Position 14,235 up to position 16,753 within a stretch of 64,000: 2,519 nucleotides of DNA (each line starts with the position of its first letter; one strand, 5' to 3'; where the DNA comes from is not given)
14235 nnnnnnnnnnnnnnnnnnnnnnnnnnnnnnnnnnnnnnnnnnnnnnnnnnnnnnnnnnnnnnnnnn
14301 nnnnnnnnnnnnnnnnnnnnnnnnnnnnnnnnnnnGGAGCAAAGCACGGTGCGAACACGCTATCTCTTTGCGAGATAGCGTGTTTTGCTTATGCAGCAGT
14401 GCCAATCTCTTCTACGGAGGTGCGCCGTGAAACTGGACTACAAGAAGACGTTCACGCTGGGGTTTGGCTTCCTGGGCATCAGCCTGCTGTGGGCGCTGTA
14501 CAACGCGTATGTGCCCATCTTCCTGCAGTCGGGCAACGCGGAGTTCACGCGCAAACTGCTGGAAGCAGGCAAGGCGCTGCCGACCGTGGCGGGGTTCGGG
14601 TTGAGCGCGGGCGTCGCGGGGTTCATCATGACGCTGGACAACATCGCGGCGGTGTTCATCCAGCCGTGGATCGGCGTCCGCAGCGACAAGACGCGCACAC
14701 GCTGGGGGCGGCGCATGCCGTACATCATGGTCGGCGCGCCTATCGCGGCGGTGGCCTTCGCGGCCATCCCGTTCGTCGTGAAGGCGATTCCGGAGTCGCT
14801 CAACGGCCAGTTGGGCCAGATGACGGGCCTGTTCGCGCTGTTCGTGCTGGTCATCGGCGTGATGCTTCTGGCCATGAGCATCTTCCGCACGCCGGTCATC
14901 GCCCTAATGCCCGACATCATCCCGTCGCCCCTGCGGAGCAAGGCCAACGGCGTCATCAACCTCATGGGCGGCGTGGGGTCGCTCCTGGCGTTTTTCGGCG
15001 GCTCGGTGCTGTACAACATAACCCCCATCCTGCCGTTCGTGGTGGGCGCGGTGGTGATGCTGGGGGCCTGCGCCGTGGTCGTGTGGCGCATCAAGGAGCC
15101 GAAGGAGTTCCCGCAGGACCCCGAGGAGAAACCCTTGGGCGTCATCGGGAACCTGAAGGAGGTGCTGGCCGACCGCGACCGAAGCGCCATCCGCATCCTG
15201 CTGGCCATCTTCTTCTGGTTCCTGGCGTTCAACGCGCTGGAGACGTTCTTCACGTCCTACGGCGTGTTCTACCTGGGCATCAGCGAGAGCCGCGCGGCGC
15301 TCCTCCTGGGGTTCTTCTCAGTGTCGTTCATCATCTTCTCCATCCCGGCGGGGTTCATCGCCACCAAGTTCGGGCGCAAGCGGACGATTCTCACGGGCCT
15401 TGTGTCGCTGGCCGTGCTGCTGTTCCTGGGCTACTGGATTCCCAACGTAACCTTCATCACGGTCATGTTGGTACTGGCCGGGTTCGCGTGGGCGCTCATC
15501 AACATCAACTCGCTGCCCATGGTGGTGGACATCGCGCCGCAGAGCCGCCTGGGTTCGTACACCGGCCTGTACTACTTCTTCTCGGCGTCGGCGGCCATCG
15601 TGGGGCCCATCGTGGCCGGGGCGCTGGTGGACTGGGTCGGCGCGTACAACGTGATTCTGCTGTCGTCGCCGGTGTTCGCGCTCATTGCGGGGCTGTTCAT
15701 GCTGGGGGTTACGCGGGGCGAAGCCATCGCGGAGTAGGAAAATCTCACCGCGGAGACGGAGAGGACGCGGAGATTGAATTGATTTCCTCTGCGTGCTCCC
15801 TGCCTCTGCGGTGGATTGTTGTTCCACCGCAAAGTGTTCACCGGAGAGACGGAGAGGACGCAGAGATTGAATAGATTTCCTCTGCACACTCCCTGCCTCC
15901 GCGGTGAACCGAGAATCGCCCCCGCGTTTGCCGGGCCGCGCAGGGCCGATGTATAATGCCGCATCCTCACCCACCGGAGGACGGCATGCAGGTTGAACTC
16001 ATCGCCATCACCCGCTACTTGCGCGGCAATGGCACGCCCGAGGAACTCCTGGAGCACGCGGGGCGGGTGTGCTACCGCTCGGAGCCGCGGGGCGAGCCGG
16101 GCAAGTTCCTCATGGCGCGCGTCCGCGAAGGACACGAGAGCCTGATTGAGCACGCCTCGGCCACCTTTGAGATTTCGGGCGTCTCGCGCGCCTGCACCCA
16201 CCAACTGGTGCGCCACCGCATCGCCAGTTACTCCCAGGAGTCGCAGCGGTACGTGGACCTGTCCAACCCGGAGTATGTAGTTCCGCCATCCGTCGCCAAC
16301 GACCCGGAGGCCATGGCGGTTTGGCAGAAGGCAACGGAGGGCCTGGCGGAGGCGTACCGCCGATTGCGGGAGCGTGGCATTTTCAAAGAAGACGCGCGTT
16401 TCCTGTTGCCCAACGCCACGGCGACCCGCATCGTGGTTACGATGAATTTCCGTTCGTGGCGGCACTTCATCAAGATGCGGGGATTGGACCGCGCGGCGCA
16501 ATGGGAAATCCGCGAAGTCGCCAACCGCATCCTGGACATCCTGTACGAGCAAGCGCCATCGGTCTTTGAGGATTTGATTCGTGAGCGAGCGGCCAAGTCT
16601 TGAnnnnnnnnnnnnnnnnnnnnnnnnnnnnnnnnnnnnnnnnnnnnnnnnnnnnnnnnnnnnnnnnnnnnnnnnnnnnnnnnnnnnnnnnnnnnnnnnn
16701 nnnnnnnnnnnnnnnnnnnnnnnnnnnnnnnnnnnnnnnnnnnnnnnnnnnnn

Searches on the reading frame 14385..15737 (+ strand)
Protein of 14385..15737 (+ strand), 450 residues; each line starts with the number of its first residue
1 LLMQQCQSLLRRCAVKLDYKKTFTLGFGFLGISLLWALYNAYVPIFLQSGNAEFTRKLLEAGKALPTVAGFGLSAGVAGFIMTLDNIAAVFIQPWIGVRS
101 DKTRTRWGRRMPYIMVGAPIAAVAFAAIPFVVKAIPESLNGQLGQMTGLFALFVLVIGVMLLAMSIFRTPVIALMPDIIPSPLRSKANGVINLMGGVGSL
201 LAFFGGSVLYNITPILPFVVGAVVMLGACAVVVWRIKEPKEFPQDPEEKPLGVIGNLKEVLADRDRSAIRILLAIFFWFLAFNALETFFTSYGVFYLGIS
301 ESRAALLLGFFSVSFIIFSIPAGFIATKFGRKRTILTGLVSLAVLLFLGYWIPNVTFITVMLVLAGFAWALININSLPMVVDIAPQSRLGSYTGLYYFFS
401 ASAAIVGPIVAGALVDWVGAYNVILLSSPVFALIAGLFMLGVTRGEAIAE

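Call 12: search_protein_families(library=pfam, proteins=[window:14385-15737:+], max_evalue=0.001)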
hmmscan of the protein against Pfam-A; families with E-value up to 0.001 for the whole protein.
window:14385-15737:+ (450 aa): 3 families
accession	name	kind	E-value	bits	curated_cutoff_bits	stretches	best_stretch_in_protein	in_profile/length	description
PF07690.21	MFS_1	-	1.1e-40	140.1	33.4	2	296-441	26-173/347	Major Facilitator Superfamily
PF13347.12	MFS_2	-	6.7e-26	91.2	27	1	27-419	4-385/427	MFS/sugar transport protein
PF03209.21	PUCC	-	1.4e-20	74.1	21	1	72-440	11-388/401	PUCC protein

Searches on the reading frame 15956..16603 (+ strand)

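Call 12: search_protein_families(library=pfam, proteins=[window:15956-16603:+], max_evalue=0.001)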
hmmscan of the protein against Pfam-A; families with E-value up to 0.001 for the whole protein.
window:15956-16603:+ (215 aa): 1 family
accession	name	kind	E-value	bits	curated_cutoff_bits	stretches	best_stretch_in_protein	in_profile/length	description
PF02511.20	Thy1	-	1.3e-64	217.9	24.8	1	27-202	8-191/191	Thymidylate synthase complementing protein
